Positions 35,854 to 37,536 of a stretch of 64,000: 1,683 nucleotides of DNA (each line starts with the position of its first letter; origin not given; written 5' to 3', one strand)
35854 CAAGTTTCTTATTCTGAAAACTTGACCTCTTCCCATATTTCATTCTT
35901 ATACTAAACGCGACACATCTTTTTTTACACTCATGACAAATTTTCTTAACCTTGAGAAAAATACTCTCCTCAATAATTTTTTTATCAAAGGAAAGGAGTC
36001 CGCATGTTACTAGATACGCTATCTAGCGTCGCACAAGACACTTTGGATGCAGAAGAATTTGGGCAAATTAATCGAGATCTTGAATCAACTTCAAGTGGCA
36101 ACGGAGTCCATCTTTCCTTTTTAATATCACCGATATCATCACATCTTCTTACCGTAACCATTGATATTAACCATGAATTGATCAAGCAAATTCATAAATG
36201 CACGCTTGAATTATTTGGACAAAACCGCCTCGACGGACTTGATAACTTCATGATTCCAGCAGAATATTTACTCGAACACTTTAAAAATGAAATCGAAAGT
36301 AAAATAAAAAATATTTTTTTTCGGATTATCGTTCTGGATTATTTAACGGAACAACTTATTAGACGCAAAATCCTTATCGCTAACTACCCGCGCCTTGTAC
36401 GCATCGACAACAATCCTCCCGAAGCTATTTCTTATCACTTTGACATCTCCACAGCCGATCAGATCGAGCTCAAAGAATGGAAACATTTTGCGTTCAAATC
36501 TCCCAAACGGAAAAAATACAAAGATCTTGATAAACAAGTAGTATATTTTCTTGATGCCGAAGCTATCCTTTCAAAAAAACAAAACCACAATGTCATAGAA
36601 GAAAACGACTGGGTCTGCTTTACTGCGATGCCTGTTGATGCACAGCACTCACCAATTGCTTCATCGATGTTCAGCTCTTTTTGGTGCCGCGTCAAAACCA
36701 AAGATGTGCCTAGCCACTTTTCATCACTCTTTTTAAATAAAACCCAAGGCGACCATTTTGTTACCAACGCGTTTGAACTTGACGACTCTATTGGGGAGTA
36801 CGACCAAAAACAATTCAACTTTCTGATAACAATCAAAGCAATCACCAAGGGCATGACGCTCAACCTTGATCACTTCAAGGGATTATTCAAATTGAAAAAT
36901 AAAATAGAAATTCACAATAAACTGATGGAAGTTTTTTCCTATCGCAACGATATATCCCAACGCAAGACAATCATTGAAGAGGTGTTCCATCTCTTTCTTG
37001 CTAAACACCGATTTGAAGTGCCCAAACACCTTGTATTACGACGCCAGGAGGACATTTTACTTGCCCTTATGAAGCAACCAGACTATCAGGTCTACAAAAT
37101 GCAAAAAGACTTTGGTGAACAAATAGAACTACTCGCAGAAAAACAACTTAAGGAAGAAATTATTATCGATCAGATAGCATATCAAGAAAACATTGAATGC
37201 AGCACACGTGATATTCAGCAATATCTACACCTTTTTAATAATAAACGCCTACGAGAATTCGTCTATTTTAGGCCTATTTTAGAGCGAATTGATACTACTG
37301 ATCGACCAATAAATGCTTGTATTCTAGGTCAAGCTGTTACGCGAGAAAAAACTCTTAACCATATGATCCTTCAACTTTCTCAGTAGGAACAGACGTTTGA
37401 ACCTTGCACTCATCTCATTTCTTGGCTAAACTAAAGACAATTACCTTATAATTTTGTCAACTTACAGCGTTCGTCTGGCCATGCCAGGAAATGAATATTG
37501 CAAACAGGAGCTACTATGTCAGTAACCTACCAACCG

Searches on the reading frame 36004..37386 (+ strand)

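Call 15: search_protein_families(library=pfam, proteins=[window:36004-37386:+], max_evalue=0.001)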
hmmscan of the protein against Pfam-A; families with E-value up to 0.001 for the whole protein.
window:36004-37386:+ (460 aa): 1 family
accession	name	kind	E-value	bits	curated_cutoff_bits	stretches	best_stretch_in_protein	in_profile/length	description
PF05698.19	Trigger_C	-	1.4e-06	28.9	22.7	1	314-407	16-119/162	Bacterial trigger factor protein (TF) C-terminus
